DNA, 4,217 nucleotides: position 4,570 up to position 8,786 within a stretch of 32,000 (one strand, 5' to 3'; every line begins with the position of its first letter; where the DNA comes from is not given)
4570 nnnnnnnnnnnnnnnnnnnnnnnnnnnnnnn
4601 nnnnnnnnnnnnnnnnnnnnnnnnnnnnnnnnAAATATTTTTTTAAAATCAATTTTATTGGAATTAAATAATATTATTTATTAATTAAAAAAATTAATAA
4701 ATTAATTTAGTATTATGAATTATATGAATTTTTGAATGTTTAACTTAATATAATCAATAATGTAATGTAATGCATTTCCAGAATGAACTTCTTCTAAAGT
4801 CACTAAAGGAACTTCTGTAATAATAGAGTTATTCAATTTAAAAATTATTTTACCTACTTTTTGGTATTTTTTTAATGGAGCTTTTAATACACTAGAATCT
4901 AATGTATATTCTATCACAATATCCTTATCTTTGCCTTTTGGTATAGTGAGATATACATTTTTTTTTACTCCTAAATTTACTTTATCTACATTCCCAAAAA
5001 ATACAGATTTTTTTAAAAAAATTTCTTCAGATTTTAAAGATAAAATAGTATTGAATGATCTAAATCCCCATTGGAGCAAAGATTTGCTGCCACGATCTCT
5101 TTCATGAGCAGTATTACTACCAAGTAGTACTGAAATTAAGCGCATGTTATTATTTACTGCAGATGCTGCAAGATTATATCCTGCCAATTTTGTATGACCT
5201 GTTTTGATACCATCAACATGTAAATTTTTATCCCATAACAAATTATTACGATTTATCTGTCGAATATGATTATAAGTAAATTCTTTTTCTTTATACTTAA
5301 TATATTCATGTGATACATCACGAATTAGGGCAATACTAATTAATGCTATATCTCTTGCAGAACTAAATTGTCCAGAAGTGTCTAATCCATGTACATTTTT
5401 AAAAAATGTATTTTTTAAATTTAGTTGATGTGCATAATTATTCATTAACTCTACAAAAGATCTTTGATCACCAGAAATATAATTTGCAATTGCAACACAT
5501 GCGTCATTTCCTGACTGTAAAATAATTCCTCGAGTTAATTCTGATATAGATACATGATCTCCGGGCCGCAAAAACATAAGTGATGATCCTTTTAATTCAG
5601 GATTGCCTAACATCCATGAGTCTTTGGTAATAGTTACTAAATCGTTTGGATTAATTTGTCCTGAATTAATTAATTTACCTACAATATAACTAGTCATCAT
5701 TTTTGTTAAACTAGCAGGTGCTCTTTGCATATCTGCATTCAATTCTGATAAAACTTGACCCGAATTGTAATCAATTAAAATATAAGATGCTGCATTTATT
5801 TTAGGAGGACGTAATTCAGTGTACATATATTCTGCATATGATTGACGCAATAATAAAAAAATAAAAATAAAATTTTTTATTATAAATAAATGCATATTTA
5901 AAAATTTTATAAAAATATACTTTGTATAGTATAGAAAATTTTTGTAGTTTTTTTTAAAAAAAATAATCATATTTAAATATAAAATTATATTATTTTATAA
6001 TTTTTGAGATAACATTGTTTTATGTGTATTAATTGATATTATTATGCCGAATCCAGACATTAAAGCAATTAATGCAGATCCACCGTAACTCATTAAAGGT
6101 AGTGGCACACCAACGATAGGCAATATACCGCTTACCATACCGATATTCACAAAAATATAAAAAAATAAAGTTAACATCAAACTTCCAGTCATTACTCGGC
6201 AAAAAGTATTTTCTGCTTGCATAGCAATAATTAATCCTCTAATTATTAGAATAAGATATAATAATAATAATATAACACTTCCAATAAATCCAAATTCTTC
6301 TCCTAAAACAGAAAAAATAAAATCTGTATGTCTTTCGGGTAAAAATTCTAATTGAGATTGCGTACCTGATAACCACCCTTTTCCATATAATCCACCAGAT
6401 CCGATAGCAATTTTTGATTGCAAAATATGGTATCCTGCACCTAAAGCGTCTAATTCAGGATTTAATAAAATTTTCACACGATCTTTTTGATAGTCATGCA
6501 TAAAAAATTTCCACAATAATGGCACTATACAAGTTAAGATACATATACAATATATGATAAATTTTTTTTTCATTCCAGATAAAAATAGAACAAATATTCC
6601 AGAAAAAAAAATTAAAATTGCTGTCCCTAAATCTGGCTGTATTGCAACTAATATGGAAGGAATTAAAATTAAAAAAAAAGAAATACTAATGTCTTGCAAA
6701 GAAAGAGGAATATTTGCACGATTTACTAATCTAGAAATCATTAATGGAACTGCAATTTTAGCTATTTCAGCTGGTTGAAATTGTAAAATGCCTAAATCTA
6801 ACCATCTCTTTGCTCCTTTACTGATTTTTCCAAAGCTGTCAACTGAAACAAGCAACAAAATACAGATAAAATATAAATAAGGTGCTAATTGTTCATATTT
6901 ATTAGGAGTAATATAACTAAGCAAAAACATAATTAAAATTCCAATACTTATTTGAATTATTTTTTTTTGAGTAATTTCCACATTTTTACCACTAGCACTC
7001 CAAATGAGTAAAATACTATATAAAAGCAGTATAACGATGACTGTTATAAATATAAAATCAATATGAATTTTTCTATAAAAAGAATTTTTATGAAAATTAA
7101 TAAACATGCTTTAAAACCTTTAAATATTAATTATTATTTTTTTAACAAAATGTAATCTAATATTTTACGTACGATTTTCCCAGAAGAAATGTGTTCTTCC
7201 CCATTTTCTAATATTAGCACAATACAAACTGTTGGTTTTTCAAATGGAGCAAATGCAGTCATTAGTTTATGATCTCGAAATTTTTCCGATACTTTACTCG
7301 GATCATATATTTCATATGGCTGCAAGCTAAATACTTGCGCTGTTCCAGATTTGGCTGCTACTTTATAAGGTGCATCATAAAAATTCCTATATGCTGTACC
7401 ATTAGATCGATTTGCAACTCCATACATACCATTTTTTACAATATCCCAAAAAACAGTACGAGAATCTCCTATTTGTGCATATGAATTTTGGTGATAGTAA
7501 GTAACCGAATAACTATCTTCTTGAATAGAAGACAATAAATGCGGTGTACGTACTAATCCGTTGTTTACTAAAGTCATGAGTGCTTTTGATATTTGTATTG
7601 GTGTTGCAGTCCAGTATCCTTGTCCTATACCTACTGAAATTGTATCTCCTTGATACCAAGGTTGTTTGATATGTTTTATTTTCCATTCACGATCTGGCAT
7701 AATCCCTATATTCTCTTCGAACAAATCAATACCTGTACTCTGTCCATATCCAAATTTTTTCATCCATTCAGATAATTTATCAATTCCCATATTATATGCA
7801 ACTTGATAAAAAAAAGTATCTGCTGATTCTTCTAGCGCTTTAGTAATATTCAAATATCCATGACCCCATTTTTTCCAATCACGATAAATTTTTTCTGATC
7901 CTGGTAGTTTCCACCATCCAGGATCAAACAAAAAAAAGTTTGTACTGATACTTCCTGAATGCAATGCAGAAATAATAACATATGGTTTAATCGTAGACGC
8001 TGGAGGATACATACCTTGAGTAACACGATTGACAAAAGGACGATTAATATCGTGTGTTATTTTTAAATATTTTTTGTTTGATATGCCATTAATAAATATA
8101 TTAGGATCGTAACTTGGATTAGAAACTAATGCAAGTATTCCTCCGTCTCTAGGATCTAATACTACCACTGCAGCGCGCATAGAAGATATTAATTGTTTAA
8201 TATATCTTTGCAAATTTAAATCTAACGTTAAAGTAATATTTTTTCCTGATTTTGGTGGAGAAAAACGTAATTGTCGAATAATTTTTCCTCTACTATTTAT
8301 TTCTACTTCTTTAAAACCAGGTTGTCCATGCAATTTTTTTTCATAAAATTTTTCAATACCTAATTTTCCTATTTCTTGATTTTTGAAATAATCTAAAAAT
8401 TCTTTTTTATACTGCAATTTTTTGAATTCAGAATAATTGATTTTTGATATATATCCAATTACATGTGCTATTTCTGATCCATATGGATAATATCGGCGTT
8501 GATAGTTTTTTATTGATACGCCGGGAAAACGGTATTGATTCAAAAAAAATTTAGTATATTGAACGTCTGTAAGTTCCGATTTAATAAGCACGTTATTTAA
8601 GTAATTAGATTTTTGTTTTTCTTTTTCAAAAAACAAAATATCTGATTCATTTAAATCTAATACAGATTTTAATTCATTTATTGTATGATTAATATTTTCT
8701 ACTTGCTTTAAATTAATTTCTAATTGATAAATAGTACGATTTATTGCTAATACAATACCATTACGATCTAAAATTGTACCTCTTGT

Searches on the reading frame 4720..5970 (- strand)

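Call 41: search_protein_families(library=ncbifam, proteins=[window:4720-5970:-], max_evalue=0.00001)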
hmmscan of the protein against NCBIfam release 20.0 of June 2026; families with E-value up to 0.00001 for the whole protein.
window:4720-5970:- (416 aa): 7 families
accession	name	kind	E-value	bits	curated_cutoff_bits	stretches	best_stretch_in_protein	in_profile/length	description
NF008059.0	PRK10793.1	equivalog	3.2e-158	526.7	694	1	56-414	42-400/403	D-alanyl-D-alanine carboxypeptidase DacA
NF007445.0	PRK10001.1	equivalog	1.6e-134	448.7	765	1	35-414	16-393/400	serine-type D-Ala-D-Ala carboxypeptidase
NF008489.0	PRK11397.1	equivalog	6.7e-131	436.6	610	1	30-410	7-387/389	serine-type D-Ala-D-Ala carboxypeptidase DacD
NF038273.1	strep_PBP3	exception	2e-40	139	490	1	45-383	15-371/407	D-alanyl-D-alanine carboxypeptidase PBP3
NF038258.2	PBP4_Staph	exception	3.5e-33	114.9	500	1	61-349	42-340/366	penicillin-binding protein PBP4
NF008668.0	PRK11669.1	equivalog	2.2e-16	59.9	294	1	42-283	23-261/316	D-alanyl-D-alanine endopeptidase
NF000471.1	vanY_of_D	exception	3.2e-14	52.9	625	1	58-287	97-337/354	transpeptidase-like D-Ala-D-Ala carboxypeptidase VanY-D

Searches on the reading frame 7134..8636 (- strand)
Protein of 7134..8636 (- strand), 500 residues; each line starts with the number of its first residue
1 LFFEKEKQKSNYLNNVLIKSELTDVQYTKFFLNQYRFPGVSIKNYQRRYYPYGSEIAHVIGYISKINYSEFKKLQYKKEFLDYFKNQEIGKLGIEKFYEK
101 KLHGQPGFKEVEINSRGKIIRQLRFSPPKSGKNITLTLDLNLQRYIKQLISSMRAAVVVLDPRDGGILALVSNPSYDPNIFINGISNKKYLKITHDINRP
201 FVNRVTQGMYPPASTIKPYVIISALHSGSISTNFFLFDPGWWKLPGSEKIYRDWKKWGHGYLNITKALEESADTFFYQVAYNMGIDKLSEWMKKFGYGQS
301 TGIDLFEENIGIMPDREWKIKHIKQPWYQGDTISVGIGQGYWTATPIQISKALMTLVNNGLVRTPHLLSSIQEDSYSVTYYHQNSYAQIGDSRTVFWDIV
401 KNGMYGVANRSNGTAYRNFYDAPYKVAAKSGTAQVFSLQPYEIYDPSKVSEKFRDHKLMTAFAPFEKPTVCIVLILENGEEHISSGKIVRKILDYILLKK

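Call 41: search_protein_families(library=ncbifam, proteins=[window:7134-8636:-], max_evalue=0.00001)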
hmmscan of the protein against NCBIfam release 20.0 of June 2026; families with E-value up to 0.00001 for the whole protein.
window:7134-8636:- (500 aa): 18 families
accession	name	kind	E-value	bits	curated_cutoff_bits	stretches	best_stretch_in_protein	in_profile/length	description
NF008061.0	PRK10795.1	equivalog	2.1e-244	812.8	962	1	3-499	120-615/634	peptidoglycan DD-transpeptidase MrdA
TIGR03423.1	pbp2_mrdA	equivalog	9.3e-181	602.4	455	1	4-498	102-592/593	penicillin-binding protein 2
NF051842.1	PBP4_5_Efaec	equivalog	1.7e-50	172.1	700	1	37-496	244-665/668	penicillin-binding protein PBP4(5)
TIGR02214.1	spoVD_pbp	equivalog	3.7e-49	167.6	688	1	38-482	136-535/636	stage V sporulation protein D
NF000237.1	MECA_PBP2A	equivalog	2.9e-42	144.8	750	1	23-435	219-603/668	PBP2a family beta-lactam-resistant peptidoglycan transpeptidase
NF000407.1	MECC_PBP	exception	1.5e-39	135.8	1500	1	40-435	230-600/665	PBP2a family beta-lactam-resistant peptidoglycan transpeptidase MecC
NF000408.1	MECA2_pure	exception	7.6e-38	130.1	1525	1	44-434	237-602/668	PBP2a family beta-lactam-resistant peptidoglycan transpeptidase MecA2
NF000410.1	MECA1_pure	exception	1.5e-37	129.1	1480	1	25-434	220-600/666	PBP2a family beta-lactam-resistant peptidoglycan transpeptidase MecA1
NF000406.1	MECB_PBP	exception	7.5e-37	127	1450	1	41-377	233-564/674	PBP2a family beta-lactam-resistant peptidoglycan transpeptidase MecB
NF000409.1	MECA_pure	exception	1.7e-36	126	1490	1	43-434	236-602/668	PBP2a family beta-lactam-resistant peptidoglycan transpeptidase MecA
NF033378.1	MECD_PBP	exception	4.7e-32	111.1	1450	1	31-369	226-559/678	PBP2a family beta-lactam-resistant peptidoglycan transpeptidase MecD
NF038278.1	strep_PBP2B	exception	1.2e-31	109.9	975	1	8-439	182-622/678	penicillin-binding protein PBP2B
NF011685.0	PRK15105.1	subfamily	2.4e-25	89.2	737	1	31-364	150-443/588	peptidoglycan glycosyltransferase FtsI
NF053573.1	PBP2_PenA_Neis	exception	2.5e-18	66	1105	1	39-474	158-533/572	peptidoglycan D,D-transpeptidase PBP2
NF038271.1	strep_PBP2X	exception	1.6e-17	63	1050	1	38-448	173-565/750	penicillin-binding protein PBP2X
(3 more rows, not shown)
